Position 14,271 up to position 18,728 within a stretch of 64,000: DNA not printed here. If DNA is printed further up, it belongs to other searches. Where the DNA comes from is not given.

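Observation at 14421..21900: Tandem pair of giant secreted Cys-rich proteins (1385 aa and 1099 aa)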

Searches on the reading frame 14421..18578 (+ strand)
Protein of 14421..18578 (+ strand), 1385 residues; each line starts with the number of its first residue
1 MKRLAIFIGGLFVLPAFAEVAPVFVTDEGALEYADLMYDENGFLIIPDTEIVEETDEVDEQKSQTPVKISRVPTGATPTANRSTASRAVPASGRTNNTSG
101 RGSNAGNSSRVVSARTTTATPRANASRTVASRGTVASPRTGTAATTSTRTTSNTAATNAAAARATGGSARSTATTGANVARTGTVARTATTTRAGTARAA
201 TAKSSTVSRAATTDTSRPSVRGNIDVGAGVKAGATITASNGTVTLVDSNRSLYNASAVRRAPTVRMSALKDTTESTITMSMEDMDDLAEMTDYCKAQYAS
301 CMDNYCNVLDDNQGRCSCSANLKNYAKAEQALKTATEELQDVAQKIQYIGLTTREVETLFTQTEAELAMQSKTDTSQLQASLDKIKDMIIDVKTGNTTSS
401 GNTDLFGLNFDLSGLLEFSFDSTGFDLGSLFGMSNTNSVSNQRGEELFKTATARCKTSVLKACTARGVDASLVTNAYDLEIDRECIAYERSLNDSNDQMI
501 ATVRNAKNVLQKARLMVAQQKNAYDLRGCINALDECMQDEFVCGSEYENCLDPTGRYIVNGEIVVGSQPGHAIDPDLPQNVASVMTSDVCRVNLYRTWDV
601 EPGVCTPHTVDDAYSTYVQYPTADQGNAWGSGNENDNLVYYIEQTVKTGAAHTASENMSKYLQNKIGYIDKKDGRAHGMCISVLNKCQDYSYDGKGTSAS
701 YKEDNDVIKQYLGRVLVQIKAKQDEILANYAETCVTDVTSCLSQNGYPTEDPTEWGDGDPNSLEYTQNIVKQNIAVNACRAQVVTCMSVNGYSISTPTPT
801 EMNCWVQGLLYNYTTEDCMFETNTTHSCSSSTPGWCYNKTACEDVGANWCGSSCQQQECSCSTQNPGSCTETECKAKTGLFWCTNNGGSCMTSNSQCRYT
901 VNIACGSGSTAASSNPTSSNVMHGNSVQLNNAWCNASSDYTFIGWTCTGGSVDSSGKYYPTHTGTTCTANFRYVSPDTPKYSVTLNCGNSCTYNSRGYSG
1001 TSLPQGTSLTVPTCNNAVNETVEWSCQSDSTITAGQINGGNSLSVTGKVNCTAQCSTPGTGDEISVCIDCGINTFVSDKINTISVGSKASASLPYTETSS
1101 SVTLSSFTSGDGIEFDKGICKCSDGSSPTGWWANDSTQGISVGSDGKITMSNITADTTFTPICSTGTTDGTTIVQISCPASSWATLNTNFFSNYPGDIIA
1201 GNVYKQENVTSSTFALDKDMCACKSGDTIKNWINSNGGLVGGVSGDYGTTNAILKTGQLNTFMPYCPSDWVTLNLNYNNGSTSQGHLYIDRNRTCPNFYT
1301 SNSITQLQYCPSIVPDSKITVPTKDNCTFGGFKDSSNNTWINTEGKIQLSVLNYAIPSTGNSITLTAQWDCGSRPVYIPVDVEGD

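Call 4: search_protein_families(library=pfam, proteins=[window:14421-18578:+], max_evalue=1)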
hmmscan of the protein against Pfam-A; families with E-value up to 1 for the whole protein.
window:14421-18578:+ (1385 aa): 2 families
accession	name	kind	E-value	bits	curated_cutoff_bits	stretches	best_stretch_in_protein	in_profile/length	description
PF13093.11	FTA4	-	0.23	11.7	24.8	1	308-391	111-195/199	Kinetochore complex Fta4 of Sim4 subunit, or CENP-50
PF10393.14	Matrilin_ccoil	-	0.54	10.5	26.3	1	315-347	7-39/45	Trimeric coiled-coil oligomerisation domain of matrilin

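Call 5: search_protein_families(library=ncbifam, proteins=[window:14421-18578:+], max_evalue=1)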
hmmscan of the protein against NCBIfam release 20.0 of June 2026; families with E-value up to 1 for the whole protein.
window:14421-18578:+ (1385 aa): 0 families

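Call 8: find_homologous_proteins(query=window:14421-18578:+)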
Query window:14421-18578:+ (1385 aa): 597 proteins with E <= 0.001 among 8000 candidates; the best 120 are listed.
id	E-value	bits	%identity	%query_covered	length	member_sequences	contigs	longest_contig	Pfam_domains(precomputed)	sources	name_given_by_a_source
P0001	0.0e+0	3140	100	100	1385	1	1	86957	-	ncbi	-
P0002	0.0e+0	1321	60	81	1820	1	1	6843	-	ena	-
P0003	0.0e+0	1270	60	76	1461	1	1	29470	-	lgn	-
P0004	0.0e+0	1267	71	59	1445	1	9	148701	-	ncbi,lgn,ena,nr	ncbi:MAG: hypothetical protein IJL21_04065 [Alphaproteobacteria bacterium]|nr:hypothetical protein [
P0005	0.0e+0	1266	59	77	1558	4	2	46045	-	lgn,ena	-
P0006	0.0e+0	1266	60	77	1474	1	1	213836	-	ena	-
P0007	0.0e+0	1262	64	72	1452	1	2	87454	-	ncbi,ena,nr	ncbi:MAG: hypothetical protein J5714_01640 [Alphaproteobacteria bacterium]|nr:hypothetical protein [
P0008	0.0e+0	1261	69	67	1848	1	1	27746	-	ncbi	-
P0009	0.0e+0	1259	65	70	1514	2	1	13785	PF09479.17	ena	-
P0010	0.0e+0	1259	58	82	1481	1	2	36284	-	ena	-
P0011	0.0e+0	1255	64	71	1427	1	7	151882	-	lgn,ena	-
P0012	0.0e+0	1255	61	75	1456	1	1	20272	-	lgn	-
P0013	0.0e+0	1252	63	71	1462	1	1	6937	-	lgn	-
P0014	0.0e+0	1250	60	76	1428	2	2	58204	-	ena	-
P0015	0.0e+0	1247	61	71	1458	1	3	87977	-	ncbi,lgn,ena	-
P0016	0.0e+0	1242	64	70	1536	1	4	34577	PF09479.17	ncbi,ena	-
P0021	0.0e+0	1156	56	77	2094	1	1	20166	PF26689.1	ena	-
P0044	2.1e-252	859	49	69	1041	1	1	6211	PF09479.17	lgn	-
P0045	3.4e-252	858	50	68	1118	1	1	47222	PF09479.17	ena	-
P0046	4.8e-252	858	53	58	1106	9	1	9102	PF09479.17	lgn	-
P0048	8.7e-252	857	55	58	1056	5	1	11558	PF09479.17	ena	-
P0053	1.2e-249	850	53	58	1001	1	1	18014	PF09479.17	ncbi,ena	-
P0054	1.5e-249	850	54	58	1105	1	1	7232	PF09479.17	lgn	-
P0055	3.1e-249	848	52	58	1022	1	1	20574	PF09479.17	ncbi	-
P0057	5.4e-249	848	52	58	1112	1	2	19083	PF09479.17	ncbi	-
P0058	1.0e-248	847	59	42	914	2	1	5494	PF09479.17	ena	-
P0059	2.0e-248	846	59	42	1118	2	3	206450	PF09479.17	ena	-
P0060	1.2e-247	843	53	58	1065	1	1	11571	PF09479.17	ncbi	-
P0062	2.8e-247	842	53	58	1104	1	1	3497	PF09479.17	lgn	-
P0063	1.3e-246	840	53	58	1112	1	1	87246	PF09479.17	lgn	-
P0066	4.5e-246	838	53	58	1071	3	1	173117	PF09479.17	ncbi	-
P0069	2.7e-244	832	53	58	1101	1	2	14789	PF09479.17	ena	-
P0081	9.8e-224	764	53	59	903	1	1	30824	PF09479.17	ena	-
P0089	4.5e-219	749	52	58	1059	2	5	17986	PF09479.17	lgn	-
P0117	1.6e-185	637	49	58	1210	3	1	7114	PF09479.17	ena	-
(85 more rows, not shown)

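Call 12: search_solved_structures(query=window:14421-18578:+, max_evalue=1)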
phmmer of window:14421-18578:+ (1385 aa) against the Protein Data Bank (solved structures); distinct sequences matched with E-value up to 1: 0.

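Call 24: search_protein_families(library=pfam, proteins=[P0009, P0016, P0021, P0045], max_evalue=0.01)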
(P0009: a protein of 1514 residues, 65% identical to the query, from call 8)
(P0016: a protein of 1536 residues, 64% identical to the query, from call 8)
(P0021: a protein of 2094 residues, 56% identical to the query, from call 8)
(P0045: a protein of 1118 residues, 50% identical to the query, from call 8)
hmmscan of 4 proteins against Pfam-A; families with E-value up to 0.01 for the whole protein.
P0009 (1514 aa): 2 families
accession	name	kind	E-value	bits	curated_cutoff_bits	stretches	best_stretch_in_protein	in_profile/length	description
PF09479.16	Flg_new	-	2.5e-06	27.9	27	1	841-912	2-64/65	Listeria-Bacteroides repeat domain (List_Bact_rpt)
PF13093.11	FTA4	-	0.0044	17.3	24.8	1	309-385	121-197/199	Kinetochore complex Fta4 of Sim4 subunit, or CENP-50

P0016 (1536 aa): 1 family
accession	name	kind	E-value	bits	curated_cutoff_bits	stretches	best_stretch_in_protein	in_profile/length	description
PF09479.16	Flg_new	-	2.6e-08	34.3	27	2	840-911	2-64/65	Listeria-Bacteroides repeat domain (List_Bact_rpt)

P0021 (2094 aa): 2 families
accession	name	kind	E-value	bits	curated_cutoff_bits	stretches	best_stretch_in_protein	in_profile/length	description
PF13093.11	FTA4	-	0.0024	18.2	24.8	1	331-409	117-196/199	Kinetochore complex Fta4 of Sim4 subunit, or CENP-50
PF14478.12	DUF4430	-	0.0065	17.3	23.8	0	1515-1543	26-54/72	Domain of unknown function (DUF4430)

P0045 (1118 aa): 1 family
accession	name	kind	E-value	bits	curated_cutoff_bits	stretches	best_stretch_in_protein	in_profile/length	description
PF09479.16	Flg_new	-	4e-08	33.7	27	1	816-887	2-64/65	Listeria-Bacteroides repeat domain (List_Bact_rpt)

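Call 72: find_encoding_contigs(protein=P0001, flank=10000, max_places=3)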
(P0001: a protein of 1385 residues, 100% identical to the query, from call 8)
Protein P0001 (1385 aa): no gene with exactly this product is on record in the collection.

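Call 73: list_cluster_members(proteins=[P0001, P0121, P0004, P0122])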
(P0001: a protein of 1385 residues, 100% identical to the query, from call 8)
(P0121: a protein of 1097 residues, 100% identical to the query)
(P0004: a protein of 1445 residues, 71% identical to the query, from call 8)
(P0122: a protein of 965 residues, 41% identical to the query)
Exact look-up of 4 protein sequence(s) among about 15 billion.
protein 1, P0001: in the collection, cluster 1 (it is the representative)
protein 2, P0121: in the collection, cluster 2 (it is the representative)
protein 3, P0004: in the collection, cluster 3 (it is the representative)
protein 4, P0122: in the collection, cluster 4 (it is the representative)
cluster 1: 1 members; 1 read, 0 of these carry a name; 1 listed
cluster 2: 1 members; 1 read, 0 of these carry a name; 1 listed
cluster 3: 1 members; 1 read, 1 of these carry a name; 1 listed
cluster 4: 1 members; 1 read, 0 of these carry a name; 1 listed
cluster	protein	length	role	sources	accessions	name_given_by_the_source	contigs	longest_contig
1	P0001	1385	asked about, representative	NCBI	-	-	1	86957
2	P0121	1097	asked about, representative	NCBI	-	-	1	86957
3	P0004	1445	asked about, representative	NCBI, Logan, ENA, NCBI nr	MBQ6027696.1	MAG: hypothetical protein IJL21_04065 [Alphaproteobacteria bacterium] | hypothetical protein [Alphaproteobacteria bacterium]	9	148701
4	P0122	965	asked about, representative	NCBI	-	-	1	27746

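Call 88: search_protein_families(library=phrogs, proteins=[window:14421-18578:+], max_evalue=0.01)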
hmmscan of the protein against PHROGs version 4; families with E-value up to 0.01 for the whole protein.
window:14421-18578:+ (1385 aa): 0 families

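Call 89: search_protein_families(library=padloc, proteins=[window:14421-18578:+], max_evalue=0.01)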
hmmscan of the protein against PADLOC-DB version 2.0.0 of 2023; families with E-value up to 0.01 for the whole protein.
window:14421-18578:+ (1385 aa): 0 families
